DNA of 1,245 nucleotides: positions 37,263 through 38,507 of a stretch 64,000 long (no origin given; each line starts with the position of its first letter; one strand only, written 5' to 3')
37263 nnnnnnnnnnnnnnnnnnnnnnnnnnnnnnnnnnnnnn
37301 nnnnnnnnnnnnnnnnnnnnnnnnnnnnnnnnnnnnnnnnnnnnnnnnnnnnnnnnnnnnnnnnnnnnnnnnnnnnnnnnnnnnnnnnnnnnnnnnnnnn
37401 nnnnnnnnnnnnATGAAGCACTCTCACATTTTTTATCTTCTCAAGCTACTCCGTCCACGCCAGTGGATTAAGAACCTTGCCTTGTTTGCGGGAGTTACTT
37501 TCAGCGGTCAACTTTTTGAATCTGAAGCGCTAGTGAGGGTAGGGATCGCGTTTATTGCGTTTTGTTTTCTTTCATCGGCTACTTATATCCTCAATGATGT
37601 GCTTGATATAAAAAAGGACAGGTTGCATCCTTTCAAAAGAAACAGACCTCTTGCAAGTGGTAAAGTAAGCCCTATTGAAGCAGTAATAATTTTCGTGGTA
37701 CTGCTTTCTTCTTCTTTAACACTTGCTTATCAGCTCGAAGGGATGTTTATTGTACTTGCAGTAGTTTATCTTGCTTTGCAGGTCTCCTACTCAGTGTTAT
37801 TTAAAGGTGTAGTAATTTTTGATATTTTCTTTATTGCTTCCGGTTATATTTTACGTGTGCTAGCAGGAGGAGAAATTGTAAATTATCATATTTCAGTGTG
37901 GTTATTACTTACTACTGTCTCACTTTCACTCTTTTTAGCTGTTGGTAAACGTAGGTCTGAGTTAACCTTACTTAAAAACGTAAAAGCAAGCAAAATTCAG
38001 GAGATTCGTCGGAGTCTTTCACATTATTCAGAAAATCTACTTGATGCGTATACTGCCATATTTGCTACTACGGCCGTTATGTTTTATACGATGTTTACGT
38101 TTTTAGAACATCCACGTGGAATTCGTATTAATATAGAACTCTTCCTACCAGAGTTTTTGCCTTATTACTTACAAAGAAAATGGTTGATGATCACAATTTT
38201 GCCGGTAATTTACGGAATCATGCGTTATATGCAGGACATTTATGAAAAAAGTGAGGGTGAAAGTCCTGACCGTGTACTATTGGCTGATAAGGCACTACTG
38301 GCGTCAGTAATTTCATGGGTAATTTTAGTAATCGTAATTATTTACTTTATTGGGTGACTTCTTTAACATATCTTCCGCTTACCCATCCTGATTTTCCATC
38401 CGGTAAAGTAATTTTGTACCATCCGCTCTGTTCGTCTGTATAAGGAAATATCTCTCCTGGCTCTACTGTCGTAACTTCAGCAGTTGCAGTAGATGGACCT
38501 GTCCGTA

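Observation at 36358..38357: Polyprenyl-phospho-sugar pathway resembling mycobacterial arabinogalactan biosynthesis (WecA-like GT4 + DPPR-synthase-like UbiA enzyme) embedded among GT-C transferases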

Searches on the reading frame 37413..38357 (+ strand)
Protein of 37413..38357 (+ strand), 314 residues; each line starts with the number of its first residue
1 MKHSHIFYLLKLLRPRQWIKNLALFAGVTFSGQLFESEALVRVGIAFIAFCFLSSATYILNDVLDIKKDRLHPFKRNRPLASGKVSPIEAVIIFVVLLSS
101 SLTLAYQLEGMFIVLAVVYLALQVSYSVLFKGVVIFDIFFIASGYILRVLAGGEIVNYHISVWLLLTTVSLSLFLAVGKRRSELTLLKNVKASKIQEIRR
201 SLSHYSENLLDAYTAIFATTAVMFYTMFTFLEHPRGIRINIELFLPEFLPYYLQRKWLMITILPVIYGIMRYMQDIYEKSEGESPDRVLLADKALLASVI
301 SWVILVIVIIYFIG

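Call 5: search_protein_families(library=pfam, proteins=[window:37413-38357:+], max_evalue=0.01)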
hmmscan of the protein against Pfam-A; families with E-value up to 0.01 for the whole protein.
window:37413-38357:+ (314 aa): 1 family
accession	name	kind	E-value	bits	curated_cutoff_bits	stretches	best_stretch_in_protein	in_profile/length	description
PF01040.23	UbiA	-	9.3e-22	77.9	34.2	1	39-175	18-155/250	UbiA prenyltransferase family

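Call 6: search_protein_families(library=ncbifam, proteins=[window:37413-38357:+], max_evalue=0.01)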
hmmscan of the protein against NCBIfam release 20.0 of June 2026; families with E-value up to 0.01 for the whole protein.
window:37413-38357:+ (314 aa): 22 families
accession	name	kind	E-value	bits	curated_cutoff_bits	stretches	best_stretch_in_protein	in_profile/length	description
NF008977.0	PRK12324.1-2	equivalog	3.3e-69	233.5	234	1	6-311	2-288/297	decaprenyl-phosphate phosphoribosyltransferase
NF008978.0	PRK12324.1-4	equivalog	3e-66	223.6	207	1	9-312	35-321/322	decaprenyl-phosphate phosphoribosyltransferase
NF006088.0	PRK08238.1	equivalog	3.2e-51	174.5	351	1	7-236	193-420/482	UbiA family prenyltransferase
NF008976.0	PRK12324.1-1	equivalog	1.1e-50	172.7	474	1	9-312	21-305/306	decaprenyl-phosphate phosphoribosyltransferase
NF009523.0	PRK12884.1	equivalog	1.2e-12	47.6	269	1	23-171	22-165/279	prenyltransferase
TIGR01475.1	ubiA_other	subfamily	8.2e-11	41.9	180.8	1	30-172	22-168/282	UbiA-like polyprenyltransferase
TIGR01474.1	ubiA_proteo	equivalog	3.5e-10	39.9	275.45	1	38-135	38-134/282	4-hydroxybenzoate octaprenyltransferase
NF009521.0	PRK12882.1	equivalog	3.5e-10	39.6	296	1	10-137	9-133/280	geranylgeranylglycerol-phosphate geranylgeranyltransferase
NF035940.1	prenyl_rel_EboC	equivalog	3.9e-09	36.3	250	1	10-140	3-136/292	UbiA-like protein EboC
NF005742.0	PRK07566.1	equivalog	6.9e-09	35.2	313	1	4-128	26-151/315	chlorophyll synthase ChlG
TIGR01473.1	cyoE_ctaB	equivalog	2.8e-08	33.9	210.3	1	9-139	3-135/281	heme o synthase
NF009514.0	PRK12873.1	equivalog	1.6e-07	31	246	1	47-118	53-124/297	4-hydroxybenzoate polyprenyltransferase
TIGR01476.1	chlor_syn_BchG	subfamily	9.1e-07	28.6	212.3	1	10-128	4-124/283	(bacterio)chlorophyll synthase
NF009516.0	PRK12875.1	equivalog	3.3e-06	26.4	205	1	4-132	15-148/292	prenyltransferase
NF009525.0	PRK12887.1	equivalog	2.9e-05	23.5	226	1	24-128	38-139/310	homogentisate phytyltransferase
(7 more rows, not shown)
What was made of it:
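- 37413..38357 (+): Polyprenyl-phosphate 5-phosphoribosyltransferase (PPPRS / DPPR-synthase family, UbiA fold), 314 aa. NF008978 at 223.6 bits (cutoff 207) and NF008977 at 233.5 bits (call 6).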

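Call 9: search_solved_structures(query=window:37413-38357:+, max_evalue=0.01, show_alignments=2)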
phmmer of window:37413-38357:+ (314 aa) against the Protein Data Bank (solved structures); distinct sequences matched with E-value up to 0.01: 2.
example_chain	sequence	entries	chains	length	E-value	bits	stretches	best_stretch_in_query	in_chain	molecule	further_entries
8j8j_D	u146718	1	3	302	3.5e-38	135.4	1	9-309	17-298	Decaprenyl-phosphate phosphoribosyltransferase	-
8j8k_A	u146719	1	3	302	6.1e-29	105.1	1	9-309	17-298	Decaprenyl-phosphate phosphoribosyltransferase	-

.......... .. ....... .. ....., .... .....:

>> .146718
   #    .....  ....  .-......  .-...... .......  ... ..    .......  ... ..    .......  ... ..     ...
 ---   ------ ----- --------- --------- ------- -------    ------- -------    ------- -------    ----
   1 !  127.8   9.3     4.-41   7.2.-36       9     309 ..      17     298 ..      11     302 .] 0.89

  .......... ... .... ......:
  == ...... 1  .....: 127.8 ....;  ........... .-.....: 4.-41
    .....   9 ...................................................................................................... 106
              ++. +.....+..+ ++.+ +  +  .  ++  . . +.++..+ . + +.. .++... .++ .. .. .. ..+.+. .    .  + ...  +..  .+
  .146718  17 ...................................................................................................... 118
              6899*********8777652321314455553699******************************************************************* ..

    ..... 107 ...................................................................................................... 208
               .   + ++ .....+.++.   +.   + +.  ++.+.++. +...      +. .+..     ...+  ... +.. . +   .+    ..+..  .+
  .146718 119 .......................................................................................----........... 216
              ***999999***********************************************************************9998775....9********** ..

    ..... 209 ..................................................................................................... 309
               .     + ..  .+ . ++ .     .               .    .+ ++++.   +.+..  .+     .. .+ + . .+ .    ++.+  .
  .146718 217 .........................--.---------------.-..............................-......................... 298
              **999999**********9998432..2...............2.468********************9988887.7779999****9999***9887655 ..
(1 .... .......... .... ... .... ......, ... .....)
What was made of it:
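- Full-length hit to Rv3806c structure 8j8j, E=3.5e-38 (call 9).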

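Call 12: find_homologous_proteins(query=window:37413-38357:+, max_evalue=1e-10)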
Query window:37413-38357:+ (314 aa): 4065 proteins with E <= 1e-10 among 6908 candidates; the best 120 are listed.
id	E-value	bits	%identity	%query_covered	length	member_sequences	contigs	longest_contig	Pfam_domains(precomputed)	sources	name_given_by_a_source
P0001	1.7e-178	611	90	100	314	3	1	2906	PF01040.24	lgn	-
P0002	7.3e-172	589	85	100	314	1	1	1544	PF01040.24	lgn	-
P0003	2.1e-170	584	85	100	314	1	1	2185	PF01040.24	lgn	-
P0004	4.6e-170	583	85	100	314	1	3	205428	PF01040.24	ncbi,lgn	-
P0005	3.2e-168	577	84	100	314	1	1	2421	PF01040.24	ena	-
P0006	8.1e-165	566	82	100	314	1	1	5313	PF01040.24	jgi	jgi:4-hydroxybenzoate polyprenyltransferase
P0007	7.3e-163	560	81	100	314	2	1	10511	PF01040.24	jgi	jgi:4-hydroxybenzoate polyprenyltransferase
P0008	1.2e-160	552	80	100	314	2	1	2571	PF01040.24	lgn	-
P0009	1.2e-159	549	80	100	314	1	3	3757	PF01040.24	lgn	-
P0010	1.7e-159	548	80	100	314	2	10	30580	PF01040.24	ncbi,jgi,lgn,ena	-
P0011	1.3e-154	532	79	100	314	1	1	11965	PF01040.24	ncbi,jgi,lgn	jgi:4-hydroxybenzoate polyprenyltransferase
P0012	1.8e-153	529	79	96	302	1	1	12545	PF01040.24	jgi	jgi:4-hydroxybenzoate polyprenyltransferase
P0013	2.1e-153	528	76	100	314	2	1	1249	PF01040.24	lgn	-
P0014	6.5e-148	510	72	100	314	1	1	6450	PF01040.24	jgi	jgi:4-hydroxybenzoate polyprenyltransferase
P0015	1.7e-146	506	71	100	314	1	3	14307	PF01040.24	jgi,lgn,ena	-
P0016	4.6e-146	504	71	100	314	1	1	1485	PF01040.24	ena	-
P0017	3.6e-145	501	71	100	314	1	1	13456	PF01040.24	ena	-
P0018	3.3e-144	498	71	99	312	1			PF01040.24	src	-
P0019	2.2e-141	489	71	99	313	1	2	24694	PF01040.24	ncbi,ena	-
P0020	5.3e-141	488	71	99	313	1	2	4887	PF01040.24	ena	-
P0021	1.6e-140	486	69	100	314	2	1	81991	PF01040.24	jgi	-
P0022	4.9e-140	485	71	99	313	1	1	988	PF01040.24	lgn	-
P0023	1.1e-137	477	69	99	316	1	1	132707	PF01040.24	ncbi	-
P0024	3.2e-137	475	69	99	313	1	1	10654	PF01040.24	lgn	-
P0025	7.1e-137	474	70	98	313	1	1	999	PF01040.24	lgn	-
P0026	8.2e-137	474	69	98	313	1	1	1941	PF01040.24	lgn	-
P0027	3.0e-136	472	69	99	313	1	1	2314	PF01040.24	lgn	-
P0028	3.1e-136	472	70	98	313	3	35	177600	PF01040.24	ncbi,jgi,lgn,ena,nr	ncbi:MAG: decaprenyl-phosphate phosphoribosyltransferase [Candidatus Levybacteria bacterium CG_4_10_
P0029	9.0e-136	471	67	96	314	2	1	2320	PF01040.24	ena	-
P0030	1.1e-135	470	67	99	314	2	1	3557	PF01040.24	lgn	-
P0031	1.4e-135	470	69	99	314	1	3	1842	PF01040.24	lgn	-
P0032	2.0e-135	469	67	99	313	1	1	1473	PF01040.24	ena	-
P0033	4.7e-135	468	69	99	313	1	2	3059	PF01040.24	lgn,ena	-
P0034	1.1e-134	467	67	99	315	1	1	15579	PF01040.24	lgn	-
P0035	1.6e-134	466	68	98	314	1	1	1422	PF01040.24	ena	-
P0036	2.1e-134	466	68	100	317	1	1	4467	PF01040.24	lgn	-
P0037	2.3e-134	466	67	99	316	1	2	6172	PF01040.24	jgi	jgi:4-hydroxybenzoate polyprenyltransferase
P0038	2.8e-134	466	68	99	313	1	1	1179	PF01040.24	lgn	-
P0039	2.9e-134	466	68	99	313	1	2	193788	PF01040.24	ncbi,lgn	-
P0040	5.0e-134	465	68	99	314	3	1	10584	PF01040.24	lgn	-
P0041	5.1e-134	465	67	99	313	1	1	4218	PF01040.24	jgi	-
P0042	6.1e-134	465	66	99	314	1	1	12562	PF01040.24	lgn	-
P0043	7.4e-134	464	67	99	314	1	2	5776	PF01040.24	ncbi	-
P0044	7.4e-134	464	69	99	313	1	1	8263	PF01040.24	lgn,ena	-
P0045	1.3e-133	464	67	100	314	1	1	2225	PF01040.24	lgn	-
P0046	2.0e-133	463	67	99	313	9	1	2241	PF01040.24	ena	-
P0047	2.1e-133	463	68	99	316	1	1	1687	PF01040.24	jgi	jgi:4-hydroxybenzoate polyprenyltransferase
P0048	2.4e-133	463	69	99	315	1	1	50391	PF01040.24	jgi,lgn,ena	-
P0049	2.7e-133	462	67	99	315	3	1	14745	PF01040.24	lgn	-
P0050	3.4e-133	462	67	99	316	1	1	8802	PF01040.24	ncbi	-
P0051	8.6e-133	461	67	99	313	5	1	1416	PF01040.24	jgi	-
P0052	8.8e-133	461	66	99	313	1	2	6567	PF01040.24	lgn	-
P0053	9.6e-133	461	67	99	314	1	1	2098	PF01040.24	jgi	-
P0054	1.4e-132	460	67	99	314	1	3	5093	PF01040.24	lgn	-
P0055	1.5e-132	460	66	99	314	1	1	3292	PF01040.24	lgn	-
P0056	2.0e-132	460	67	99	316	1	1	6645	PF01040.24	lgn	-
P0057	2.2e-132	459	68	98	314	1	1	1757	PF01040.24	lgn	-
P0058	4.1e-132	459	67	99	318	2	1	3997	PF01040.24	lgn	-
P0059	4.5e-132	458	68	98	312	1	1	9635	PF01040.24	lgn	-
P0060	4.5e-132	458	65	99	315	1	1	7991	PF01040.24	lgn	-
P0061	6.1e-132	458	68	99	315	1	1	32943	PF01040.24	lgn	-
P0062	6.9e-132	458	67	99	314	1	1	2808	PF01040.24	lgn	-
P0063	8.0e-132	458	67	99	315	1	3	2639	PF01040.24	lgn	-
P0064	9.7e-132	457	67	99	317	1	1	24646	PF01040.24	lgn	-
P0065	1.0e-131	457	68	99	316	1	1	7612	PF01040.24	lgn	-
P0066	1.1e-131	457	66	99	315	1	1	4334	PF01040.24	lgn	-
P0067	1.1e-131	457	68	98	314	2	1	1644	PF01040.24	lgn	-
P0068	1.3e-131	457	66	99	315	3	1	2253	PF01040.24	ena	-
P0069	1.3e-131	457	67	99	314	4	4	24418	PF01040.24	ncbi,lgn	-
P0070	1.5e-131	457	66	99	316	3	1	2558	PF01040.24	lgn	-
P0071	1.7e-131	457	67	99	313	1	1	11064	PF01040.24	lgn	-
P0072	1.8e-131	456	66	99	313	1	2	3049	PF01040.24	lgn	-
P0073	1.8e-131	456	66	99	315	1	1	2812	PF01040.24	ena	-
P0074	2.2e-131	456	67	99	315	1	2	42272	PF01040.24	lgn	-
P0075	3.1e-131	456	67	95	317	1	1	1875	PF01040.24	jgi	jgi:decaprenyl-phosphate phosphoribosyltransferase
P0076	4.1e-131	455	67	99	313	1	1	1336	PF01040.24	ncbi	-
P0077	4.5e-131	455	66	100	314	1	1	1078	PF01040.24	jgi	jgi:decaprenyl-phosphate phosphoribosyltransferase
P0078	5.3e-131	455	66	99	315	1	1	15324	PF01040.24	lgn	-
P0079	7.9e-131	454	65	100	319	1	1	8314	PF01040.24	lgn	-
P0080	9.4e-131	454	67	99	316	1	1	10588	PF01040.24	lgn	-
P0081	9.6e-131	454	66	99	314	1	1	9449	PF01040.24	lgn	-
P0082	1.1e-130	454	64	99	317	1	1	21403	PF01040.24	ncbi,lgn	-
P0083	1.1e-130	454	67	98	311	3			PF01040.24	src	-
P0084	1.2e-130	454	65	99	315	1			PF01040.24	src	-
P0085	1.5e-130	453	65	99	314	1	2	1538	PF01040.24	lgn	-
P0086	2.0e-130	453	66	99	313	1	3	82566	PF01040.24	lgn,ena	-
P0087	2.2e-130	453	66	99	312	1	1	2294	PF01040.24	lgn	-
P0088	2.6e-130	453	65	99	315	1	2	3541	PF01040.24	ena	-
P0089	2.9e-130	453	65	99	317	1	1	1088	PF01040.24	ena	-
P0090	5.6e-130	452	67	100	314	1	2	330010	PF01040.24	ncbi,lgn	-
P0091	5.9e-130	452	66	99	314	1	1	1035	PF01040.24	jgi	jgi:4-hydroxybenzoate polyprenyltransferase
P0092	6.1e-130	451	64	100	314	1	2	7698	PF01040.24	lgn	-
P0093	6.4e-130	451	66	99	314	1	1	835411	PF01040.24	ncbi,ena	-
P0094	6.5e-130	451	66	99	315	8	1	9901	PF01040.24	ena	-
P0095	9.2e-130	451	65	99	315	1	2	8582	PF01040.24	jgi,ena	-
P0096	1.2e-129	451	66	99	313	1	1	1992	PF01040.24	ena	-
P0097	1.4e-129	450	65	99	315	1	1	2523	PF01040.24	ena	-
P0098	1.5e-129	450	65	98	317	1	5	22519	PF01040.24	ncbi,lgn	-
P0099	1.6e-129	450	65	99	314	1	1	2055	PF01040.24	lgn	-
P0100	1.9e-129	450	65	99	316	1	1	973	PF01040.24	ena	-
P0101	1.9e-129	450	65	99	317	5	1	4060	PF01040.24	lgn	-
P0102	2.0e-129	450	65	99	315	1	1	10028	PF01040.24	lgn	-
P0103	2.1e-129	450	66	99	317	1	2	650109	PF01040.24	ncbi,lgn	-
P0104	2.3e-129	450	65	99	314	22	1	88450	PF01040.24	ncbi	-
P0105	2.4e-129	449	65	100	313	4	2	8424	PF01040.24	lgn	-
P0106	3.2e-129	449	64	99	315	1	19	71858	PF01040.24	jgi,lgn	-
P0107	3.5e-129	449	64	99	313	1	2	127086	PF01040.24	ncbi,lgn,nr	ncbi:MAG TPA: UbiA prenyltransferase family protein [Patescibacteria group bacterium]|nr:UbiA prenyl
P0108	4.5e-129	449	65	99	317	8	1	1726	PF01040.24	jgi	-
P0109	4.6e-129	449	68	96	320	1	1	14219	PF01040.24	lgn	-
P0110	4.8e-129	449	65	99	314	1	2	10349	PF01040.24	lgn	-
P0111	5.5e-129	448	65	99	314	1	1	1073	PF01040.24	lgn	-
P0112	6.1e-129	448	66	99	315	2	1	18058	PF01040.24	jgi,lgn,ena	-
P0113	7.7e-129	448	66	99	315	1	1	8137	PF01040.24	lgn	-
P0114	7.8e-129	448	66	99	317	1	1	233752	PF01040.24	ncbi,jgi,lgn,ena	-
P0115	7.8e-129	448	65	98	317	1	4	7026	PF01040.24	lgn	-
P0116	1.0e-128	447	65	99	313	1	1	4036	PF01040.24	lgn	-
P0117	1.0e-128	447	64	99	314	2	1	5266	PF01040.24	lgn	-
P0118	1.2e-128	447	64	100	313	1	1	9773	PF01040.24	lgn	-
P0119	1.2e-128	447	65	95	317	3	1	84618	PF01040.24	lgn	-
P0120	1.7e-128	447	66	99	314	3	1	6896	PF01040.24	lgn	-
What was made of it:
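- A close ortholog is already named DPPR synthase by NCBI (call 12). JGI pipelines label several orthologs '4-hydroxybenzoate polyprenyltransferase' (call 12).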

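Call 20: find_related_loci(query=window:37413-38357:+, collection=genome_contigs, flank=10000)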
Query window:37413-38357:+ (314 aa) in genome_contigs; peptide patterns used: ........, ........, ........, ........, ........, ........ (x = any residue, [..] = any of these).
48 stretches matched a pattern; 4 encode a relative of the query (tblastn E <= 1e-3); 4 distinct loci.
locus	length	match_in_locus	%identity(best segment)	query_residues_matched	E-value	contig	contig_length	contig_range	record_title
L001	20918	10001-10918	85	1-306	5e-165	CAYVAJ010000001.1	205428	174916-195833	MAG TPA_asm: uncultured Gammaproteobacteria bacterium isolate SRP144015_co1_62 genome assembly, contig: NODE_26_length_2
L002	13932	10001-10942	80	1-314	3e-160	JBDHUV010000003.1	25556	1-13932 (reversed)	MAG: Candidatus Levyibacteriota bacterium isolate AS-MESO-3CA.413 NODE_8155_length_25556_cov_7.710860, whole genome shot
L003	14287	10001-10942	69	1-314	7e-146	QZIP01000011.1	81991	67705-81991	MAG: Candidatus Parcubacteria bacterium isolate SURF_62 Ga0104751_1000273, whole genome shotgun sequence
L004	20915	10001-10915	54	10-313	4e-102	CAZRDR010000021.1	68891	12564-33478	MAG TPA_asm: uncultured Gammaproteobacteria bacterium isolate SRP135725_co2_727 genome assembly, contig: k141_4576658, w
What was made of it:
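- Tried and rejected: The genome_contigs scan returned only 4 close relatives (call 20).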

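Call 47: search_dna_similar(query=window:37413-38357:+, collection=phages, mode=protein, max_evalue=0.00001, max_rows=15)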
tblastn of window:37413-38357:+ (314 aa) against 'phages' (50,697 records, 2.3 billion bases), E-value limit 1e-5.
Records with a match: 1; places in all: 1; records where one place covers at least 80% of the query: 1.
Best place of each record, by identity: <60% 1.
By first word of the organism name: Bacteriophage 1.
By host as written in the record: - 1.
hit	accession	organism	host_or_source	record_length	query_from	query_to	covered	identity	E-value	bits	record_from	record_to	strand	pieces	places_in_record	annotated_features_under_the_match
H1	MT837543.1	Bacteriophage sp.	human fecal samples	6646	1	293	93%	32.8%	2e-33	135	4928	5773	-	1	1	record has no annotation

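Call 48: search_dna_similar(query=window:37413-38357:+, collection=plasmids, mode=protein, max_evalue=0.00001, max_rows=25)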
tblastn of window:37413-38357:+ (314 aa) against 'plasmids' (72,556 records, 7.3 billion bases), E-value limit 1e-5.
Records with a match: 102; places in all: 102; records where one place covers at least 80% of the query: 19.
Best place of each record, by identity: <60% 102.
By first word of the organism name: Rhizobium 36; Sinorhizobium 5; Vibrio 3; Cereibacter 3; Burkholderia 3; Salipiger 3; Sphingomonadaceae 3; Mesorhizobium 3; Natronococcus 2; Lactococcus 2; and 32 more.
By predicted mobility (MOB-suite, as given by PLSDB): non-mobilizable 71; conjugative 21; mobilizable 10.
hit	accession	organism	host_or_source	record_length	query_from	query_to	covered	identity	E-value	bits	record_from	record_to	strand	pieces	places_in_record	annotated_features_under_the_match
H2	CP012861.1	Persicobacter sp. JZB09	cell culture,soil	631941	10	293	90%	37.0%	2e-32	134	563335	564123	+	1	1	record has no annotation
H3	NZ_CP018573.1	Marivivens sp. JLT3646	cell culture,shallow-sea hydrothermal ...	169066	9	296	92%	36.0%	2e-34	140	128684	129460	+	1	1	decaprenyl-phosphate phosphoribosyltransferase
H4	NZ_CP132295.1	Natronococcus sp. AD-5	cell culture,sediment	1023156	9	296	92%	34.4%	4e-39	153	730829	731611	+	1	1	record has no annotation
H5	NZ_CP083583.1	Kovacikia minuta CCNUW1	cell culture,fresh water lake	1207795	10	297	92%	34.2%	4e-33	136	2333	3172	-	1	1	record has no annotation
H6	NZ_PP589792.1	Lactococcus sp.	Bacterial culture,Dairy environment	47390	2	296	94%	33.1%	9e-32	132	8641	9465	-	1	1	decaprenyl-phosphate phosphoribosyltransferase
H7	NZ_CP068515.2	Lactococcus cremoris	Whole organism,Dairy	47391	2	296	94%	33.1%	9e-32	132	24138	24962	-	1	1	decaprenyl-phosphate phosphoribosyltransferase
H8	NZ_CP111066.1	Chondrinema litorale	Seaweed,red alga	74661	2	293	93%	33.4%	3e-39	154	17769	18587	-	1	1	decaprenyl-phosphate phosphoribosyltransferase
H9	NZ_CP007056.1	Halostagnicola larsenii XH-48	-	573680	9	293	91%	34.3%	3e-36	145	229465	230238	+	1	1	decaprenyl-phosphate phosphoribosyltransferase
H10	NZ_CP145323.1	Rhodococcus ruber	-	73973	9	295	91%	33.7%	2e-35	142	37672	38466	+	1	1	decaprenyl-phosphate phosphoribosyltransferase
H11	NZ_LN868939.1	Nocardia farcinica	not known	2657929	9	295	91%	33.6%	3e-36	145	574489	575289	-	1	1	none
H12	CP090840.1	Streptomyces viridifaciens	Whole organism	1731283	9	296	92%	32.9%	1e-29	126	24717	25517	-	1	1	decaprenyl-phosphate phosphoribosyltransferase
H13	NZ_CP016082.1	Streptomyces sp. SAT1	Adenophora trachelioides Maxim.,single ...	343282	9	296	92%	32.3%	2e-18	93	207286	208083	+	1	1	UbiA prenyltransferase family protein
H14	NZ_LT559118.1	Nonomuraea gerenzanensis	-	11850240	9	297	92%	32.2%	2e-18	93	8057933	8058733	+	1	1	none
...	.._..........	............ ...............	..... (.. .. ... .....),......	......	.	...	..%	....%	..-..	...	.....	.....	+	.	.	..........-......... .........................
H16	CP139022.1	Flammeovirgaceae bacterium SG7u.111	Seagrass,tissue sample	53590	9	293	91%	31.9%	3e-35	142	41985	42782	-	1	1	decaprenyl-phosphate phosphoribosyltransferase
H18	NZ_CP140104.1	Vibrio alfacsensis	Scophthalmus maximus,intestinal tract ...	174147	10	258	79%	34.4%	6e-19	95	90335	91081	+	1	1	UbiA family prenyltransferase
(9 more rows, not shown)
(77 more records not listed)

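Call 49: get_annotated_region(hit=H6, flank=8000)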
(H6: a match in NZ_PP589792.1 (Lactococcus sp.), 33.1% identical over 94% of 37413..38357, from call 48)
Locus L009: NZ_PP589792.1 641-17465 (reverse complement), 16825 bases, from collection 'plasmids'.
description: Lactococcus sp. strain LLF27 plasmid pLLF27D, complete sequence
organism: Lactococcus sp. (NCBI taxid 44273)
taxonomy: Bacteria; Bacillota; Bacilli; Lactobacillales; Streptococcaceae; Lactococcus; Lactococcus sp.
host: -; source: Bacterial culture,Dairy environment; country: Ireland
typing (MOB-suite, as given by PLSDB): mobilizable; replicon rep_cluster_414,rep_cluster_656; relaxase MOBP,MOB_Unknown
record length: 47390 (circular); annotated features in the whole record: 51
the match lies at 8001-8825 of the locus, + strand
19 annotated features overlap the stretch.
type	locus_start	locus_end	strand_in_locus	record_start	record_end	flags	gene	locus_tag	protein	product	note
CDS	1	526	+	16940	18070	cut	-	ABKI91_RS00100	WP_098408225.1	glycoside hydrolase family 99-like domain-containing protein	-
CDS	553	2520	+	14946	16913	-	-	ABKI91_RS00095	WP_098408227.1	capsular polysaccharide synthesis protein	-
CDS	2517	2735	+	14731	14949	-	-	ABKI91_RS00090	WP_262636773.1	hypothetical protein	-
CDS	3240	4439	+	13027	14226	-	-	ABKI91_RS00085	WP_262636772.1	O-antigen ligase family protein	-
CDS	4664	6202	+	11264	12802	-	-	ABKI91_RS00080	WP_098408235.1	oligosaccharide flippase family protein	-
CDS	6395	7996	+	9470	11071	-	-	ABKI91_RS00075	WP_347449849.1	hypothetical protein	-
CDS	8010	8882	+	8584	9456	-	-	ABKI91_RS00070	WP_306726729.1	decaprenyl-phosphate phosphoribosyltransferase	-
CDS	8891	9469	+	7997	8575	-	-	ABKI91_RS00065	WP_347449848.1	HAD-IB family phosphatase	GO:0008152 - metabolic process [Evidence IEA]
CDS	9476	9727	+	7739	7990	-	-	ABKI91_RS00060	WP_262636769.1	GtrA family protein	GO:0000271 - polysaccharide biosynthetic process [Evidence IEA]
CDS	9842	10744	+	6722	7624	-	-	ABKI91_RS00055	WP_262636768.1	phosphodiester glycosidase family protein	-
CDS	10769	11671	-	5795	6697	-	-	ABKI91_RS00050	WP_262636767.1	LCP family protein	-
CDS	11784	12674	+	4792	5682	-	-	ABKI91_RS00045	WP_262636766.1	IS982-like element IS982B family transposase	GO:0006313 - DNA transposition [Evidence IEA]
CDS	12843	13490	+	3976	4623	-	pcp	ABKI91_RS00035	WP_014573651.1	pyroglutamyl-peptidase I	GO:0030163 - protein catabolic process [Evidence IEA]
CDS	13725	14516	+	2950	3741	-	-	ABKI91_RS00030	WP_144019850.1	Type 1 glutamine amidotransferase-like domain-containing protein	GO:0006508 - proteolysis [Evidence IEA]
CDS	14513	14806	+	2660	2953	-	-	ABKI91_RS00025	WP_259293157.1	hypothetical protein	-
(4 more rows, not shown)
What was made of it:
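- A monoderm example with HAD, GtrA and LCP neighbours exists on a Lactococcus plasmid (call 49).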
